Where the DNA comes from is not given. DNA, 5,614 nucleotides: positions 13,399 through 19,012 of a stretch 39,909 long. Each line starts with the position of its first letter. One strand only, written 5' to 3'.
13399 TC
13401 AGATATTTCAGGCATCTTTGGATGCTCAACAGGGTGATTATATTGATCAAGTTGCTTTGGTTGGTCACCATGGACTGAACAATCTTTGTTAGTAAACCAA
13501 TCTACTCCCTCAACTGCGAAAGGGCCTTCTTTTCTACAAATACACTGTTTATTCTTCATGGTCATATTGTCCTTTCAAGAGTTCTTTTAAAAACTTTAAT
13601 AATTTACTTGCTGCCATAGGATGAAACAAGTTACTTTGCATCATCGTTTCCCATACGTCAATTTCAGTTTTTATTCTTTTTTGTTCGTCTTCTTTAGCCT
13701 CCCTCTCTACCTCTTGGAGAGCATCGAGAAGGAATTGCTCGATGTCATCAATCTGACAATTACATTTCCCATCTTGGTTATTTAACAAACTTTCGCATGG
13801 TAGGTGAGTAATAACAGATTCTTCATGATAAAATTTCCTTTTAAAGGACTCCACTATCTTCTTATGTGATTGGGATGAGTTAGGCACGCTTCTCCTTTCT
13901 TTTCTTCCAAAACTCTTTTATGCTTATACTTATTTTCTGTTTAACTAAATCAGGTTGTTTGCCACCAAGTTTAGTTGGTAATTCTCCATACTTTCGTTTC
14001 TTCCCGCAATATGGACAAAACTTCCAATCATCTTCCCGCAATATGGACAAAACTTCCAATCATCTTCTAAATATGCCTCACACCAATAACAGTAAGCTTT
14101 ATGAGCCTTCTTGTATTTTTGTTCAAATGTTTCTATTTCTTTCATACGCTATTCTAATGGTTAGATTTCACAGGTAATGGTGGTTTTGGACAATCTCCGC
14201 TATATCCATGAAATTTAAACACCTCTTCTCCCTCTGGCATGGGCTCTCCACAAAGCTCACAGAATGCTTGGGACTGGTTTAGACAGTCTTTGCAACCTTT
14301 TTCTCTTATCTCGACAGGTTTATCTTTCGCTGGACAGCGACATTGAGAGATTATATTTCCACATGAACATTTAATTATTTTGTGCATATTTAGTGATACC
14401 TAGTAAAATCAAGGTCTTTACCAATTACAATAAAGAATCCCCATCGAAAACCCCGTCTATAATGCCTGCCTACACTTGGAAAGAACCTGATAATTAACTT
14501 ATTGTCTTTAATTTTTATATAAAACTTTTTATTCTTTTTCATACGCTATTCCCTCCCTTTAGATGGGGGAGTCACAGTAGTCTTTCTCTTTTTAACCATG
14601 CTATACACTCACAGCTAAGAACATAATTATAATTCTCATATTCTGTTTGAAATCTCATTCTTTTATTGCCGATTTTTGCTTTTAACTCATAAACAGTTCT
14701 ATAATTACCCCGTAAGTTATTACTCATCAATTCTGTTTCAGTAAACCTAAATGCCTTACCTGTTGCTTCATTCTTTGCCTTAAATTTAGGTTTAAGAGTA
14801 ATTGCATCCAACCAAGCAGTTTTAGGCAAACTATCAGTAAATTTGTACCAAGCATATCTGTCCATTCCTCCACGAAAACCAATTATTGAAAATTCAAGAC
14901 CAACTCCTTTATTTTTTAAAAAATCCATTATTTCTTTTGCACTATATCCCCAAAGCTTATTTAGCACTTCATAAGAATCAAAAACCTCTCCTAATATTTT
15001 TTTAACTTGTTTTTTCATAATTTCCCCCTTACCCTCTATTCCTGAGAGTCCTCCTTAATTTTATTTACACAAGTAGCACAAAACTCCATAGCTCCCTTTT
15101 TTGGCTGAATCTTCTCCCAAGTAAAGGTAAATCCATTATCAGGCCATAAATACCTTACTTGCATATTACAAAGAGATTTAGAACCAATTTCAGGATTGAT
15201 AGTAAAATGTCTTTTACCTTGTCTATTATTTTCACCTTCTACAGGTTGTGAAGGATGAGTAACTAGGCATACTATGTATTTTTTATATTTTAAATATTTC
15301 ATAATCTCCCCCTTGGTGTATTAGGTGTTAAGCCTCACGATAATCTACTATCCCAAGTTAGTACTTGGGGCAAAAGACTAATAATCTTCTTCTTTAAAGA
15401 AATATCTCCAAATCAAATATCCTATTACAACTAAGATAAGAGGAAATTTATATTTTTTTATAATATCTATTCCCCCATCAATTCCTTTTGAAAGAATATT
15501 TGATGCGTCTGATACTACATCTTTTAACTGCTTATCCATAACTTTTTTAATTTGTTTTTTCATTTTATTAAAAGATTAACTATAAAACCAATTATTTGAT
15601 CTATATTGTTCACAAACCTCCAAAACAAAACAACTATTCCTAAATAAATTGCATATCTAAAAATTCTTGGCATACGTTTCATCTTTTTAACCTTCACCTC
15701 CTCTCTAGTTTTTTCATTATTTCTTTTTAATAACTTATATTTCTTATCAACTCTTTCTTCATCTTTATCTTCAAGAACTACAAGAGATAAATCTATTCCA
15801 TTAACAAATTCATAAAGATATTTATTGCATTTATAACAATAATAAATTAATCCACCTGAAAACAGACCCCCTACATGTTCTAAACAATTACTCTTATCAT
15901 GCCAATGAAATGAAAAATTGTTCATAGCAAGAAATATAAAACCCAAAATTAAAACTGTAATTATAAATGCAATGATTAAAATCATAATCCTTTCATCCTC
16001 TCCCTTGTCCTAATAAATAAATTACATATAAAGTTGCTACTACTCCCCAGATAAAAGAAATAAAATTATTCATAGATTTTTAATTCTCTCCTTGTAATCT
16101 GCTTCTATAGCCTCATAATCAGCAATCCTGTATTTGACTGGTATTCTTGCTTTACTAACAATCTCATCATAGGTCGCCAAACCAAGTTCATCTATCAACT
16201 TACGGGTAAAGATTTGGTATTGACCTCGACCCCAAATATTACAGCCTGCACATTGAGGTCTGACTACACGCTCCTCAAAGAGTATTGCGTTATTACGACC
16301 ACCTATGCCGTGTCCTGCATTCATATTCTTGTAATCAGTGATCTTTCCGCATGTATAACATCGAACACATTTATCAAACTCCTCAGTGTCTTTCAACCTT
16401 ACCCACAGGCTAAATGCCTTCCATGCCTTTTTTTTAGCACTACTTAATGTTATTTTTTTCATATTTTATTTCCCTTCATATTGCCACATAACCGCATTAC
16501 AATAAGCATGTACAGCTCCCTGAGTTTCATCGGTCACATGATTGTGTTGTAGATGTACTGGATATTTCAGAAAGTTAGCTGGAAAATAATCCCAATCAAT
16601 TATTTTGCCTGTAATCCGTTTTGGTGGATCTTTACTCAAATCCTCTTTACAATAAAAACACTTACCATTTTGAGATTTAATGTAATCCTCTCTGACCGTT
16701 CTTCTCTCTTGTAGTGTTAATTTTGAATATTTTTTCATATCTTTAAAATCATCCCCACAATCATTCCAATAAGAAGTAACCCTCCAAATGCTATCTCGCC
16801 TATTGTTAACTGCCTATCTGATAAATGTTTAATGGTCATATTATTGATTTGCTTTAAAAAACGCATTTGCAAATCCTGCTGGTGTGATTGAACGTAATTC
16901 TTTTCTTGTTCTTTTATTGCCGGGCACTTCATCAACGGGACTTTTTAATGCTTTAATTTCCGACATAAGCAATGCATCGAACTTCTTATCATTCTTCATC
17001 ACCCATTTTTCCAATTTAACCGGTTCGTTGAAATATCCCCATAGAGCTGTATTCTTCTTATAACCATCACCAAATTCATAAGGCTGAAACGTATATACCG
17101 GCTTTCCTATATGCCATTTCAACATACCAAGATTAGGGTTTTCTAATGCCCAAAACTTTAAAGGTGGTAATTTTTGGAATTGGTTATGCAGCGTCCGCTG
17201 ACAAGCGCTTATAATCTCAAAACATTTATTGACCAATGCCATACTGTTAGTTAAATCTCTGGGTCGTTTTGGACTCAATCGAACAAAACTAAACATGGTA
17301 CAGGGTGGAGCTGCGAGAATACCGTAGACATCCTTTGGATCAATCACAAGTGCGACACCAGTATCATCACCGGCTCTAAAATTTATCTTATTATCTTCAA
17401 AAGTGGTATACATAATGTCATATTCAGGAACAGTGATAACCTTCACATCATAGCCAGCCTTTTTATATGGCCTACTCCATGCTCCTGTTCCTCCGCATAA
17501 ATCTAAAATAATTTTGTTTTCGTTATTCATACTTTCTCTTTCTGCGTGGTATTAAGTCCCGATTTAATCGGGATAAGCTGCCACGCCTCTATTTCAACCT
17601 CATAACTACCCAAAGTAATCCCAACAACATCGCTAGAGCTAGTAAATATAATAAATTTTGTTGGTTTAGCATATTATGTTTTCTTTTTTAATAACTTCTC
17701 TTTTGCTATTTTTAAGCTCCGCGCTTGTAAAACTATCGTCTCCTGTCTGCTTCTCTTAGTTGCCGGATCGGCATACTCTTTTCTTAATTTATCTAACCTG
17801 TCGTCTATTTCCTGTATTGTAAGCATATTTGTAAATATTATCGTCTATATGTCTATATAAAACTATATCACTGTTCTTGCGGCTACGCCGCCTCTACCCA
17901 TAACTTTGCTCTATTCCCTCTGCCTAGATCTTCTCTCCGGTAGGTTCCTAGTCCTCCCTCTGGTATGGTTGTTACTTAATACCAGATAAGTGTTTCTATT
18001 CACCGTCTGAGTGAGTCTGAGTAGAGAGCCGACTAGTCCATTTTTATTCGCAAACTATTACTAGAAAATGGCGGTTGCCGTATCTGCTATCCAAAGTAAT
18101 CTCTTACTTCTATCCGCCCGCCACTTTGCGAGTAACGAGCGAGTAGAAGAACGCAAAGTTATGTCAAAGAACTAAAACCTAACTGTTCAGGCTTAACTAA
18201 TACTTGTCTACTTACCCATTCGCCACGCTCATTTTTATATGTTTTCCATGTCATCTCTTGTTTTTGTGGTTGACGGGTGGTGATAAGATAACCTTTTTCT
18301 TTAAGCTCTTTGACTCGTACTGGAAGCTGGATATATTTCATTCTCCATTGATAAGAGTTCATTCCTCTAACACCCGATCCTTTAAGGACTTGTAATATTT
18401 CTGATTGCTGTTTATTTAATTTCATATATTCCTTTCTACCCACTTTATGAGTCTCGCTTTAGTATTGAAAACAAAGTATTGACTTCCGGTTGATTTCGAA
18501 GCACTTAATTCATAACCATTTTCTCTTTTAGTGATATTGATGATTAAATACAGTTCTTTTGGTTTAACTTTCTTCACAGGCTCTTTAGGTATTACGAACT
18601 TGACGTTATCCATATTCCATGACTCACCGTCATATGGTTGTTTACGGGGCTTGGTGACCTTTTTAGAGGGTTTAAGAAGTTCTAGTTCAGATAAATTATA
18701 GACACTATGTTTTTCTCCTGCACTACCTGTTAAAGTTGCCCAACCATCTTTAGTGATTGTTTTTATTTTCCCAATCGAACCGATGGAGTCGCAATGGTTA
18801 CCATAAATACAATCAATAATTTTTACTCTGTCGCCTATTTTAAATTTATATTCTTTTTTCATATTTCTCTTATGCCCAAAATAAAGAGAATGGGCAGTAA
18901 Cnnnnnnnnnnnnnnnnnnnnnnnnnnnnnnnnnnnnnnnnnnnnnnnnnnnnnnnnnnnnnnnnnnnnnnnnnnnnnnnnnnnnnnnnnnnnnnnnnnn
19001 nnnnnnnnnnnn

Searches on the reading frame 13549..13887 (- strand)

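Call 35: search_protein_families(library=phrogs, proteins=[window:13549-13887:-], max_evalue=0.01)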
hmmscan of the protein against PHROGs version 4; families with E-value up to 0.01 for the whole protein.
window:13549-13887:- (112 aa): 0 families

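Call 37: search_protein_families(library=pfam, proteins=[window:13549-13887:-], max_evalue=0.1)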
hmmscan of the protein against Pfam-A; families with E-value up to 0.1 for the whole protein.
window:13549-13887:- (112 aa): 1 family
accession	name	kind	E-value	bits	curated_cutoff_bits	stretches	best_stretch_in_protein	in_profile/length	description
PF09104.16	BRCA-2_OB3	-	0.031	14.4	24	1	14-64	87-137/139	BRCA2, oligonucleotide/oligosaccharide-binding, domain 3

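Call 68: search_protein_families(library=ncbifam, proteins=[window:13549-13887:-], max_evalue=0.1)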
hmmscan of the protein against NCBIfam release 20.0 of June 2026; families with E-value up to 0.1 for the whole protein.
window:13549-13887:- (112 aa): 1 family
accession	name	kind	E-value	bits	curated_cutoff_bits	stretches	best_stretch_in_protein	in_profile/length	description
NF038232.1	STM3845_fam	equivalog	0.0036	17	100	1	5-104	98-192/277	retron St85 family effector protein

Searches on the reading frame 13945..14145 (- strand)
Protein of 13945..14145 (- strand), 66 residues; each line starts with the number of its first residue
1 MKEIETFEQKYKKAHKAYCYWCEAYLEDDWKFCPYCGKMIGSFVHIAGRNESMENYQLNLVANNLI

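Call 35: search_protein_families(library=phrogs, proteins=[window:13945-14145:-], max_evalue=0.01)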
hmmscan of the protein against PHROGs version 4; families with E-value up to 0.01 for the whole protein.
window:13945-14145:- (66 aa): 1 family
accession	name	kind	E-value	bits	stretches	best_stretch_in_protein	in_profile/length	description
phrog_16564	-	unknown function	0.00016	22.6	1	9-45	87-123/154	-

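Call 89: search_protein_families(library=pfam, proteins=[window:13945-14145:-], max_evalue=0.05)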
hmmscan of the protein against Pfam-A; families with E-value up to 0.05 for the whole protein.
window:13945-14145:- (66 aa): 6 families
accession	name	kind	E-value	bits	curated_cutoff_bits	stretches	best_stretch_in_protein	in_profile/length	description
PF13240.11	Zn_Ribbon_1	-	3.4e-06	27.1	25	1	18-38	1-21/23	zinc-ribbon domain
PF13248.11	Zn_ribbon_3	-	3.7e-05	23.5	27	1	17-38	3-24/26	zinc-ribbon domain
PF12773.13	DZR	-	0.00017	22.1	27.3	1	17-37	25-45/45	Double zinc ribbon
PF17032.10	Zn_ribbon_15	-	0.0011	20.2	28.9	1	9-37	45-73/73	zinc-ribbon family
PF13920.12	zf-C3HC4_3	-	0.0037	17.5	27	1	15-41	22-47/49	Zinc finger, C3HC4 type (RING finger)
PF01529.25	DHHC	-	0.011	16.2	28.7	1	14-45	3-34/133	DHHC palmitoyltransferase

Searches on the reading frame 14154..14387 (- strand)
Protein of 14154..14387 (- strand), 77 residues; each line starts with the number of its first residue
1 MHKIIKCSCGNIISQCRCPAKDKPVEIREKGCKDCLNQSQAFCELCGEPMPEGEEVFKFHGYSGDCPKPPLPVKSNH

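Call 35: search_protein_families(library=phrogs, proteins=[window:14154-14387:-], max_evalue=0.01)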
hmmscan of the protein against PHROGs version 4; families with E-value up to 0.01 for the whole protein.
window:14154-14387:- (77 aa): 0 families

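Call 37: search_protein_families(library=pfam, proteins=[window:14154-14387:-], max_evalue=0.1)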
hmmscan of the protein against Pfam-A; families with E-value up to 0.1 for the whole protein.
window:14154-14387:- (77 aa): 1 family
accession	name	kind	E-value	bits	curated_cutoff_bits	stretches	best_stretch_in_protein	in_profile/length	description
PF18912.6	DZR_2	-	0.012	15.8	27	1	17-66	9-55/56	Double zinc ribbon domain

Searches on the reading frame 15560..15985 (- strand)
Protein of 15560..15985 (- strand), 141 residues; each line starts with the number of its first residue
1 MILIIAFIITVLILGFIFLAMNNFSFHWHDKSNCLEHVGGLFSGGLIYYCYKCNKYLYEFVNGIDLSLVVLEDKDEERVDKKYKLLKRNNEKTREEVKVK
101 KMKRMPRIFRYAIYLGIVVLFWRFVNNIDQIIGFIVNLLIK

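Call 36: search_protein_families(library=phrogs, proteins=[window:15560-15985:-], max_evalue=0.01)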
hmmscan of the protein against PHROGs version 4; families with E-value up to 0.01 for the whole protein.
window:15560-15985:- (141 aa): 0 families

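Call 37: search_protein_families(library=pfam, proteins=[window:15560-15985:-], max_evalue=0.1)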
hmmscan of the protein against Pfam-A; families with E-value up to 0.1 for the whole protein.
window:15560-15985:- (141 aa): 2 families
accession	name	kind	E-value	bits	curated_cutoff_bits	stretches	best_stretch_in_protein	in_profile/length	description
PF05061.18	Pox_A11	-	0.044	13.5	25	1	58-100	199-241/315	Poxvirus A11 Protein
PF22765.1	DUF7010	-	0.073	13.4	27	0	4-49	44-89/172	Family of unknown function (DUF7010)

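Call 68: search_protein_families(library=ncbifam, proteins=[window:15560-15985:-], max_evalue=0.1)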
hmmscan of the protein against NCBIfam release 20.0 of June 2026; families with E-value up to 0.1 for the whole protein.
window:15560-15985:- (141 aa): 0 families

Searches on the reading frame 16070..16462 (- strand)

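Call 36: search_protein_families(library=phrogs, proteins=[window:16070-16462:-], max_evalue=0.01)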
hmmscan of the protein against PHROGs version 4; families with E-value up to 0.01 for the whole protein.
window:16070-16462:- (130 aa): 2 families
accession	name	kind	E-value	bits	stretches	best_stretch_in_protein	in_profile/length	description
phrog_5034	-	DNA, RNA and nucleotide metabolism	4.3e-19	70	1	8-130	13-130/138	NinG/ Rap DNA junction specific endonuclease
phrog_171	-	DNA, RNA and nucleotide metabolism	8.1e-16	59.7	1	5-130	102-221/452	NinG/ Rap DNA junction specific endonuclease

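Call 90: search_protein_families(library=pfam, proteins=[window:16070-16462:-], max_evalue=0.05)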
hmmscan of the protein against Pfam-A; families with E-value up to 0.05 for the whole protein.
window:16070-16462:- (130 aa): 1 family
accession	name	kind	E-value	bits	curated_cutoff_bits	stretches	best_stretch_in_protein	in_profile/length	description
PF05766.18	NinG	-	1.7e-14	54.6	25.4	1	9-130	75-190/193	Bacteriophage Lambda NinG protein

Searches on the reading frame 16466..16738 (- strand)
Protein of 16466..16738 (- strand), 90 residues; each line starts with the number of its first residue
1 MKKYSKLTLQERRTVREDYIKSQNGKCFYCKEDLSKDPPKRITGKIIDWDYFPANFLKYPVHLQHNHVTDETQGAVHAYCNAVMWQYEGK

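Call 36: search_protein_families(library=phrogs, proteins=[window:16466-16738:-], max_evalue=0.01)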
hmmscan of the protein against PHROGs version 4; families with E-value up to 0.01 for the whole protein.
window:16466-16738:- (90 aa): 4 families
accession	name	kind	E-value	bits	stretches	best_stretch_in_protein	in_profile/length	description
phrog_14729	-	unknown function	2.5e-34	118.3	1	3-90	5-92/92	-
phrog_37301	-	unknown function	1.4e-15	58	1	51-89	3-41/42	-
phrog_423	-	DNA, RNA and nucleotide metabolism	2.2e-06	28.7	1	4-83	3-63/159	endonuclease VII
phrog_2914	-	DNA, RNA and nucleotide metabolism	0.002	18.9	0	17-34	88-105/190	endonuclease VII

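Call 89: search_protein_families(library=pfam, proteins=[window:16466-16738:-], max_evalue=0.05)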
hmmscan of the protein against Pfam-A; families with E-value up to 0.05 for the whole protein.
window:16466-16738:- (90 aa): 1 family
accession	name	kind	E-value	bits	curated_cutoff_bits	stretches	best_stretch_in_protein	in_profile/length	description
PF02945.21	Endonuclease_7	-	0.0013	19.1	23.6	0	61-84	40-63/82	Recombination endonuclease VII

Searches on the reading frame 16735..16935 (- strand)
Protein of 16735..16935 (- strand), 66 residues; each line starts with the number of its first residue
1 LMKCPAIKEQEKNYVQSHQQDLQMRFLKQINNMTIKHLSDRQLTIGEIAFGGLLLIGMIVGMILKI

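Call 90: search_protein_families(library=pfam, proteins=[window:16735-16935:-], max_evalue=0.05)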
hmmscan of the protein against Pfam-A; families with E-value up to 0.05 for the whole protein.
window:16735-16935:- (66 aa): 1 family
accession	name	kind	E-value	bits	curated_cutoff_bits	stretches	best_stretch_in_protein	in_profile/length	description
PF11353.13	DUF3153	-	0.034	14.3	21.4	1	29-60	153-184/191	Protein of unknown function (DUF3153)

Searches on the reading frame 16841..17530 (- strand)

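Call 25: search_protein_families(library=phrogs, proteins=[window:16841-17530:-], max_evalue=0.01)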
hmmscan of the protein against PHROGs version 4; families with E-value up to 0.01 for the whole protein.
window:16841-17530:- (229 aa): 2 families
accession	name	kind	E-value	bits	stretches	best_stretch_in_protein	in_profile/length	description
phrog_757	-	other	7.2e-33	114.7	1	2-229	11-219/247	DNA methyltransferase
phrog_27471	-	unknown function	1.4e-05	26.2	1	127-173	8-52/93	-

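Call 90: search_protein_families(library=pfam, proteins=[window:16841-17530:-], max_evalue=0.05)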
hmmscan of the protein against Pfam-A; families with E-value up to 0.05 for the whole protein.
window:16841-17530:- (229 aa): 0 families

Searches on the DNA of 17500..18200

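Call 83: search_rna_families(source=window, start=17500, end=18200, threshold=evalue, max_evalue=1)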
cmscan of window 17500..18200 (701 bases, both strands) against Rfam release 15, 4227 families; matches with E-value up to 1: 0.
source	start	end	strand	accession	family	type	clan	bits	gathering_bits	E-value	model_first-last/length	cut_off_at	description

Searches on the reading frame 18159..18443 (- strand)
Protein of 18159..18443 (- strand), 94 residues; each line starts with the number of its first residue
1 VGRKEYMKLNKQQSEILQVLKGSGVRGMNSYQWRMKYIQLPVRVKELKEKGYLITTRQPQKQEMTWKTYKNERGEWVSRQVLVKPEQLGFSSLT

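Call 36: search_protein_families(library=phrogs, proteins=[window:18159-18443:-], max_evalue=0.01)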
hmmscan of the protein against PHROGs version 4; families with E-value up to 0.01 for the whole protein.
window:18159-18443:- (94 aa): 2 families
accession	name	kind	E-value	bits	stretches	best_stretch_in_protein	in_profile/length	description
phrog_4973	-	unknown function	0.00021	22.2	1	7-70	64-129/149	-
phrog_21071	-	unknown function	0.0051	17.9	1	4-56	4-56/121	-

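Call 89: search_protein_families(library=pfam, proteins=[window:18159-18443:-], max_evalue=0.05)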
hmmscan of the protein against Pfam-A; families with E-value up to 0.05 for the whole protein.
window:18159-18443:- (94 aa): 1 family
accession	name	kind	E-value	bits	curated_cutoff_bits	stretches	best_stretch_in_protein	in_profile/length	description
PF14090.12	HTH_39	-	0.005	17.1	21.3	1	25-61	16-52/70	Winged helix-turn-helix domain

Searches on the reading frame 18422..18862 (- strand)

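Call 36: search_protein_families(library=phrogs, proteins=[window:18422-18862:-], max_evalue=0.01)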
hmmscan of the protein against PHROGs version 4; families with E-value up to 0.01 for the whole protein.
window:18422-18862:- (146 aa): 2 families
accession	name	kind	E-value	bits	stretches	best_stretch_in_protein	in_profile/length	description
phrog_10201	-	unknown function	0.00025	21.9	1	6-40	4-37/65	-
phrog_13152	-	unknown function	0.0072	17.4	1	4-74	6-70/171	-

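Call 37: search_protein_families(library=pfam, proteins=[window:18422-18862:-], max_evalue=0.1)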
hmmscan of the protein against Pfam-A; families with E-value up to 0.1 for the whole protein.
window:18422-18862:- (146 aa): 1 family
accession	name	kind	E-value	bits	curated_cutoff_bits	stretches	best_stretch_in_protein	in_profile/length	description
PF18346.7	SH3_15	-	0.09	13.5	24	0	7-56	1-45/67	Mind bomb SH3 repeat domain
